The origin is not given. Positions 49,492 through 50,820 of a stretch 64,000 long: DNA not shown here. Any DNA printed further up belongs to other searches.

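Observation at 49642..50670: Radical SAM enzyme with a second Cys cluster, immediately downstream of a small-peptide unit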

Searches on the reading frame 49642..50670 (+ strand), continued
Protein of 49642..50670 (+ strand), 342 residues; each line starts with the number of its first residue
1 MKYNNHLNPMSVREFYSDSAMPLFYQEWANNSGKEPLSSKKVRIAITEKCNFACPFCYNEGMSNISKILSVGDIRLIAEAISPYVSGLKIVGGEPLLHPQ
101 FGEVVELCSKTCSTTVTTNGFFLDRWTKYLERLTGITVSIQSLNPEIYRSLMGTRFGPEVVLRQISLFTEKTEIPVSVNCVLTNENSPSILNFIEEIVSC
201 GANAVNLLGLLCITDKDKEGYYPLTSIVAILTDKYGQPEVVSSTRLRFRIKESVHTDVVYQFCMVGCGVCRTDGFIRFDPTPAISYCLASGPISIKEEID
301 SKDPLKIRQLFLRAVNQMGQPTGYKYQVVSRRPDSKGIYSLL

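Call 37: fold_search(model_id=the predicted structure, library=pdb)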
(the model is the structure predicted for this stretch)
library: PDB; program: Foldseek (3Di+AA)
matches with E <= 10: 1855; with E <= 0.001: 145
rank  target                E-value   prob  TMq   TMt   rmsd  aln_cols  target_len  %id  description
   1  1tv7_A                7.3e-15  1.00  0.65  0.67   4.4       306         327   20  Structure of the S-adenosylmethionine dependent Enzyme MoaA (released 2004-08-31)
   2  2fb2_B                2.1e-14  1.00  0.70  0.73   3.5       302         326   18  Structure of the MoaA Arg17/266/268/Ala triple mutant (released 2006-05-09)
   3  1tv7_B                9.0e-14  1.00  0.68  0.71   3.7       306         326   18  Structure of the S-adenosylmethionine dependent Enzyme MoaA (released 2004-08-31)
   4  2fb2_A                2.0e-13  1.00  0.64  0.67   4.5       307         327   18  Structure of the MoaA Arg17/266/268/Ala triple mutant (released 2006-05-09)
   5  5v1s_A                1.5e-12  1.00  0.60  0.49   6.9       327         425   18  Crystal structure of Streptococcus suis SuiB bound to S-adenosylmethionine (released 2017-08-30)
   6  5v1q_A                1.7e-12  1.00  0.59  0.48   5.2       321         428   17  Crystal structure of Streptococcus suis SuiB (released 2017-08-30)
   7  5v1t_A                2.2e-12  1.00  0.60  0.48   6.5       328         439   15  Crystal structure of Streptococcus suis SuiB bound to precursor peptide SuiA (released 2017-08-30)
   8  6q2q_A                2.7e-12  1.00  0.54  0.63   7.6       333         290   15  Crystal structure of mouse viperin bound to uridine triphosphate and S-adenosylhomocysteine (released 2020-01-22)
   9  5v1q_B                3.3e-12  1.00  0.59  0.47   7.1       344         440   17  Crystal structure of Streptococcus suis SuiB (released 2017-08-30)
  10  6efn                  6.4e-12  1.00  0.58  0.52   7.3       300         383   18  Structure of a RiPP maturase, SkfB (released 2018-10-24)
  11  8hzv_B                7.2e-12  1.00  0.53  0.40   7.2       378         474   14  The crystal structure of a Radical SAM Enzyme DesII (released 2024-07-10)
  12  9dfn                  8.1e-12  1.00  0.59  0.70   4.8       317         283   16  X-ray crystal structure of the second viperin-like enzyme from Trichoderma virens with bound CTP and SAM (released 2025-02-19)
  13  6q2p_A                8.1e-12  1.00  0.57  0.67   7.3       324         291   15  Crystal structure of mouse viperin bound to cytidine triphosphate and S-adenosylhomocysteine (released 2020-01-22)
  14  5v1s_B                1.1e-11  1.00  0.58  0.47   7.3       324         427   17  Crystal structure of Streptococcus suis SuiB bound to S-adenosylmethionine (released 2017-08-30)
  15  6q2p_B                1.2e-11  1.00  0.55  0.63   7.3       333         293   15  Crystal structure of mouse viperin bound to cytidine triphosphate and S-adenosylhomocysteine (released 2020-01-22)
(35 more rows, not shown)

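Call 39: find_encoding_contigs(protein=P0009, flank=5000, max_places=3)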
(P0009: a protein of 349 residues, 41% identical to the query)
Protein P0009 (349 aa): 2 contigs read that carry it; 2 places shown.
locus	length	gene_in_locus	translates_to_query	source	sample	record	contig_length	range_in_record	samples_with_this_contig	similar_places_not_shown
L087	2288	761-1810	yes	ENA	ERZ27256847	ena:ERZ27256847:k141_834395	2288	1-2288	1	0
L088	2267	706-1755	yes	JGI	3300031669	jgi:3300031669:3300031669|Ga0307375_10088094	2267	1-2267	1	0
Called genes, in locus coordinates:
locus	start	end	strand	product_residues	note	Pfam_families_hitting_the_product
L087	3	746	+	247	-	?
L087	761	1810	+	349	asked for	PF13353:Fer4_12 (faint), PF04055:Radical_SAM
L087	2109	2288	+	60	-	?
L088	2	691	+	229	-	?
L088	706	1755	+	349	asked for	PF13353:Fer4_12 (faint), PF04055:Radical_SAM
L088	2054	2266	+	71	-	?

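Call 40: find_encoding_contigs(protein=P0007, flank=5000, max_places=3)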
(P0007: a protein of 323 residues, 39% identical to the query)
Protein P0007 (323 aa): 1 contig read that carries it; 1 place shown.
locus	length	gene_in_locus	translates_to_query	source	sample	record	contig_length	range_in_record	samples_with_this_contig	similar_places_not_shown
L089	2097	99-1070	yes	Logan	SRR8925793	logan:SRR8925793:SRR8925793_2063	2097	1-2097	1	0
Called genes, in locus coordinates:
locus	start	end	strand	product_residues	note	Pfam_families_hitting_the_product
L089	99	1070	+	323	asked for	PF04055:Radical_SAM, PF13353:Fer4_12 (weak)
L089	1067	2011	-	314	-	PF00126:HTH_1, PF03466:LysR_substrate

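Call 41: find_encoding_contigs(protein=P0008, flank=5000, max_places=3)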
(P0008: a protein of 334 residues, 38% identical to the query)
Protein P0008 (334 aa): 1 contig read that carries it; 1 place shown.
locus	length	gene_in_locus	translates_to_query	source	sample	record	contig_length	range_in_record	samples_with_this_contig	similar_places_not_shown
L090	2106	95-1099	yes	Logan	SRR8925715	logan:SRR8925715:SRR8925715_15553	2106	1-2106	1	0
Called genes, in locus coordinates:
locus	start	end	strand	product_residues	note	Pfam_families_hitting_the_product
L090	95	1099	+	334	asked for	PF13353:Fer4_12, PF04055:Radical_SAM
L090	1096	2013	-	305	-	PF00126:HTH_1, PF03466:LysR_substrate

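Call 42: find_encoding_contigs(protein=P0011, flank=5000, max_places=3)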
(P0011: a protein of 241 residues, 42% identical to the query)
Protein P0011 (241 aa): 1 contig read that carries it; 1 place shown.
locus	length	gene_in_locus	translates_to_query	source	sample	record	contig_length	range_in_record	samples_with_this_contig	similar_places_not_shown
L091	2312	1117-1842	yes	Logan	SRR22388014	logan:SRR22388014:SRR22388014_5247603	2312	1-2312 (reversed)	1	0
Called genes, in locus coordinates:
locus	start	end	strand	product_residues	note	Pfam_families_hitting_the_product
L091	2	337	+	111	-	?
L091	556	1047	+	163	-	PF02674:Colicin_V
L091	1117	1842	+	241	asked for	PF04055:Radical_SAM, PF13353:Fer4_12 (weak)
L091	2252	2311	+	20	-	?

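Call 54: search_protein_families(library=pfam, proteins=[L002:9138-9998:+, L002:7984-8712:+, L009:9207-9974:+, L010:5741-6544:+], max_evalue=10)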
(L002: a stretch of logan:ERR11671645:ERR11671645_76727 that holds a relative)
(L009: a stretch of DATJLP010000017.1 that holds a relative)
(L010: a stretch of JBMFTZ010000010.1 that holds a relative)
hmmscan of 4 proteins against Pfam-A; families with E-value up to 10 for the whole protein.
L002:9138-9998:+ (286 aa): 0 families

L002:7984-8712:+ (242 aa): 0 families

L009:9207-9974:+ (255 aa): 4 families
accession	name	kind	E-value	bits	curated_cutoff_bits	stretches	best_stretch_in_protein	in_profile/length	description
PF07827.16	KNTase_C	-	0.00033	21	26.4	1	117-242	5-131/132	KNTase C-terminal domain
PF21233.3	RIOX1_C_WH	-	0.033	14.6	27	1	2-44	31-73/129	Ribosomal oxygenase 1, C-terminal winged helix domain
PF01909.29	NTP_transf_2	-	0.058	14.2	21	1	18-105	6-88/93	Nucleotidyltransferase domain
PF14784.11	ECSIT_C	-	0.085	13.5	29.6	1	77-170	32-123/130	C-terminal domain of the ECSIT protein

L010:5741-6544:+ (267 aa): 2 families
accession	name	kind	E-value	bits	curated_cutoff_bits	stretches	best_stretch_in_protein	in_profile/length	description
PF01909.29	NTP_transf_2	-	0.00033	21.4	21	1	48-102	13-60/93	Nucleotidyltransferase domain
PF18765.7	Polbeta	-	0.034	14.7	26.9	1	57-85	20-43/93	Polymerase beta, Nucleotidyltransferase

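Call 65: search_protein_families(library=ncbifam, proteins=[L001:11043-12302:-, P0019, P0020, L007:3252-4316:+], max_evalue=0.00001)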
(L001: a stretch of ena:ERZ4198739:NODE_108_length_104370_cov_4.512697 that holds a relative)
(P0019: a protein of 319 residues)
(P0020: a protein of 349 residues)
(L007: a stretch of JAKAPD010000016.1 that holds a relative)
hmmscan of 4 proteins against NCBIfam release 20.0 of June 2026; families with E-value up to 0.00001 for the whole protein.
L001:11043-12302:- (419 aa): 13 families
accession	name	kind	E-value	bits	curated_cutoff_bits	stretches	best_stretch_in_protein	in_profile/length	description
TIGR00435.1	cysS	equivalog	9.1e-126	420.6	340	1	4-412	1-401/466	cysteine--tRNA ligase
NF011108.0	PRK14536.1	equivalog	1e-73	248.8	780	1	3-398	2-418/490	cysteine--tRNA ligase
TIGR03447.1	mycothiol_MshC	equivalog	5.4e-66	223.1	485.1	1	18-382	30-386/411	cysteine--1-D-myo-inosityl 2-amino-2-deoxy-alpha-D-glucopyranoside ligase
NF011107.0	PRK14534.1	equivalog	3e-59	201.3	744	1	16-383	13-397/481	cysteine--tRNA ligase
TIGR00398.1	metG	equivalog_domain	5.6e-20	71.5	336.35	2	251-385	308-443/530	methionine--tRNA ligase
NF008900.0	PRK12267.1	equivalog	4.5e-17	61.8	598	2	24-145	3-127/648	methionine--tRNA ligase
NF001100.0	PRK00133.1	equivalog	1.9e-15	56.5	587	1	260-405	319-476/676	methionine--tRNA ligase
NF008957.0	PRK12300.1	subfamily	4.2e-14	51.5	677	1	225-395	580-753/946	leucine--tRNA ligase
TIGR00395.1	leuS_arch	equivalog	1.3e-09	36.7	648.5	1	226-393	575-747/938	leucine--tRNA ligase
NF009687.0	PRK13208.1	equivalog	1.1e-08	33.7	738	1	225-378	488-637/801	valine--tRNA ligase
NF008860.0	PRK11893.2-2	equivalog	3.2e-07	29.7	761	0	28-146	4-126/583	methionine--tRNA ligase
TIGR00392.1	ileS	equivalog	4.2e-07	28.5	621.4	1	249-335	589-682/861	isoleucine--tRNA ligase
TIGR00422.1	valS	equivalog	5.8e-06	24.6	612.1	0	208-339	466-594/863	valine--tRNA ligase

P0019 (319 aa): 48 families (the best 25 are shown)
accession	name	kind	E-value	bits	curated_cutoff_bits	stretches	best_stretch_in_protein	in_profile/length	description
TIGR02668.1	moaA_archaeal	equivalog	5.8e-44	150.3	325.25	1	37-315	11-298/303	GTP 3',8-cyclase MoaA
TIGR02666.1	moaA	equivalog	4.8e-39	134.3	284.05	1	36-303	10-297/336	GTP 3',8-cyclase MoaA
NF001199.0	PRK00164.2-1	equivalog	4.9e-39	134.3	231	1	36-315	12-301/308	GTP 3',8-cyclase MoaA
NF038283.1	viperin_w_prok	equivalog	1.5e-19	70.3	180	1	42-217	8-198/281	viperin family antiviral radical SAM protein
TIGR04317.1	W_rSAM_matur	equivalog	3.5e-18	65.8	380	1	37-222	5-200/349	tungsten cofactor oxidoreductase radical SAM maturase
NF050035.1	rSAM_WgK_link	exception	1.8e-15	56.8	650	1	36-211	9-185/367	radical SAM/SPASM peptide maturase WgkB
TIGR03977.1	rSAM_pair_HxsC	equivalog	3.8e-14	52.2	267.9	1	32-208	21-203/292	His-Xaa-Ser system radical SAM maturase HxsC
NF045646.2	rSAM_Se_TrsS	equivalog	9e-14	50.8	490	1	40-197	90-254/441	radical SAM (seleno)protein TrsS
NF045702.1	rSAM_GDGT_ether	equivalog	2.9e-13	49.3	450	1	38-197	88-256/486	tetraether lipid synthase Tes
NF040899.1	ryptide_rSAM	equivalog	3.9e-13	48.9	600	1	24-194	85-272/464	radical SAM/SPASM ryptide class RiPP maturase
NF049973.1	radical_Rv1681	equivalog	2.1e-12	46.6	380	1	42-196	78-236/326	Rv1681 family radical SAM protein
TIGR04250.1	SCM_rSAM_ScmE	equivalog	3.9e-12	45.7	400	1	38-203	5-175/358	SynChlorMet cassette radical SAM/SPASM protein ScmE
TIGR03961.1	rSAM_PTO1314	hypoth_equivalog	9.8e-12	44.8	306.05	1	44-196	31-180/332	PTO1314 family radical SAM protein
NF038332.1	rSAM_rare_HxsC4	exception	9.8e-12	44.7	500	1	28-192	6-179/335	radical SAM protein HxsC4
NF038107.1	rSAM_NF038107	equivalog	1.3e-11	43.9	600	1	21-263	70-331/444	Cys-every-fifth radical SAM/SPASM peptide maturase CefB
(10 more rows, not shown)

P0020 (349 aa): 51 families (the best 25 are shown)
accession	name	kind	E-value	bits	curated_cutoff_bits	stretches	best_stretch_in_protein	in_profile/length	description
TIGR02668.1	moaA_archaeal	equivalog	2e-45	155.1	325.25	1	47-327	11-297/303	GTP 3',8-cyclase MoaA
NF001199.0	PRK00164.2-1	equivalog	7.6e-43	146.8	231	1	47-328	13-301/308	GTP 3',8-cyclase MoaA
TIGR02666.1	moaA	equivalog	6.1e-41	140.5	284.05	1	47-325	11-306/336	GTP 3',8-cyclase MoaA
TIGR04317.1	W_rSAM_matur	equivalog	5e-24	85.1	380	1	48-238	6-203/349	tungsten cofactor oxidoreductase radical SAM maturase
NF038283.1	viperin_w_prok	equivalog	6.7e-20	71.4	180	1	53-245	9-214/281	viperin family antiviral radical SAM protein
TIGR04055.1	rSAM_NirJ2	equivalog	3.3e-18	66.3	500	1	54-220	8-174/326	putative heme d1 biosynthesis radical SAM protein NirJ2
NF050035.1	rSAM_WgK_link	exception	7.5e-17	61.4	650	1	49-221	12-185/367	radical SAM/SPASM peptide maturase WgkB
NF047865.1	rSAM_PapB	equivalog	1.4e-15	57.3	340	1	47-217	4-185/330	PapB family radical SAM/SPASM ranthipeptide maturase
TIGR04545.1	rSAM_ahbD_hemeb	equivalog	4e-15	56.1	500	1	52-248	6-205/339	heme b synthase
NF045702.1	rSAM_GDGT_ether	equivalog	1.4e-14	53.6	450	1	49-229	89-271/486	tetraether lipid synthase Tes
NF049973.1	radical_Rv1681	equivalog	3.5e-14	52.5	380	1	50-214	76-241/326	Rv1681 family radical SAM protein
TIGR04054.1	rSAM_NirJ1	equivalog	3.5e-14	52.2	650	1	52-221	42-211/387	putative heme d1 biosynthesis radical SAM protein NirJ1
TIGR04251.1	SCM_rSAM_ScmF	equivalog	7e-13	48.7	400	1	53-217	11-179/353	SynChlorMet cassette radical SAM/SPASM protein ScmF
TIGR04466.1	rSAM_BlsE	equivalog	8.5e-13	48.4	400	1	49-218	6-173/327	cytosylglucuronate decarboxylase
TIGR04080.1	rSAM_pep_cyc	equivalog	1.4e-12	47.1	500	1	51-217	112-275/440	KxxxW cyclic peptide radical SAM maturase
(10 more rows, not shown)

L007:3252-4316:+ (354 aa): 47 families (the best 25 are shown)
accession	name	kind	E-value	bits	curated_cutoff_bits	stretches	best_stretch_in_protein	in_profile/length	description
TIGR02668.1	moaA_archaeal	equivalog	2.6e-35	121.9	325.25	1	43-310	13-291/303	GTP 3',8-cyclase MoaA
TIGR02666.1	moaA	equivalog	1.4e-34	119.5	284.05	1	43-288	13-279/336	GTP 3',8-cyclase MoaA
NF001199.0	PRK00164.2-1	equivalog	9.2e-29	100.6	231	1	39-233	9-216/308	GTP 3',8-cyclase MoaA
NF038283.1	viperin_w_prok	equivalog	8.7e-20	71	180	1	46-216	8-195/281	viperin family antiviral radical SAM protein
TIGR04317.1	W_rSAM_matur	equivalog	1.9e-18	66.7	380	1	44-219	8-194/349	tungsten cofactor oxidoreductase radical SAM maturase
TIGR04251.1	SCM_rSAM_ScmF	equivalog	3.1e-16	59.7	400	1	45-209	9-182/353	SynChlorMet cassette radical SAM/SPASM protein ScmF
TIGR03977.1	rSAM_pair_HxsC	equivalog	8.6e-15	54.4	267.9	1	44-211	29-204/292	His-Xaa-Ser system radical SAM maturase HxsC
TIGR02495.1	NrdG2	equivalog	4.8e-13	48.9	131.15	1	41-194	17-175/193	anaerobic ribonucleoside-triphosphate reductase activating protein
NF049973.1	radical_Rv1681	equivalog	5e-12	45.4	380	1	50-202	82-240/326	Rv1681 family radical SAM protein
TIGR03961.1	rSAM_PTO1314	hypoth_equivalog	6.7e-12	45.3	306.05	1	45-202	28-184/332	PTO1314 family radical SAM protein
NF045574.1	sacti_mat_StsB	exception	1e-11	44.4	625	1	44-209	100-269/466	StsB family radical SAM/SPASM domain sactipeptide maturase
TIGR04545.1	rSAM_ahbD_hemeb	equivalog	4.9e-11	42.6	500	1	45-202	5-168/339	heme b synthase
TIGR04347.1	pseudo_SAM_Halo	equivalog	6.8e-11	42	525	1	38-208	36-211/390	TIGR04347 family pseudo-SAM/SPASM protein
TIGR04055.1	rSAM_NirJ2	equivalog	1.1e-10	41.5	500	1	47-202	7-167/326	putative heme d1 biosynthesis radical SAM protein NirJ2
TIGR04054.1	rSAM_NirJ1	equivalog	2.2e-10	39.7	650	1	41-206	37-207/387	putative heme d1 biosynthesis radical SAM protein NirJ1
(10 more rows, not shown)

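Call 70: search_protein_families(library=phrogs, proteins=[window:49642-50670:+], max_evalue=0.01)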
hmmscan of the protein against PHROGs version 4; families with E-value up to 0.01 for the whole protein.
window:49642-50670:+ (342 aa): 8 families
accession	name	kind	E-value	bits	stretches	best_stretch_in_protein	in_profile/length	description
phrog_1802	-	other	2.7e-15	57.2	1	29-214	33-240/556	radical SAM domain-containing protein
phrog_13987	-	other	1.1e-12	48.9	1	32-124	7-105/274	radical SAM domain-containing protein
phrog_16999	-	other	4.1e-08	34.2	1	40-148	11-103/288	Fe-S oxidoreductase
phrog_21308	-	other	4.3e-07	29.4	1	36-133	409-515/735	radical SAM domain-containing protein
phrog_626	-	DNA, RNA and nucleotide metabolism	4.6e-06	27.3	1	47-113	23-94/164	anaerobic ribonucleotide reductase small subunit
phrog_14086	-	other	7.7e-05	23.2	1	38-123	85-178/353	radical SAM domain-containing protein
phrog_2076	-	moron, auxiliary metabolic gene and host takeover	8.1e-05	23.2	1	47-140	38-140/247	QueE-like radical SAM domain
phrog_31524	-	unknown function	0.0013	19.3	1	40-108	3-61/190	-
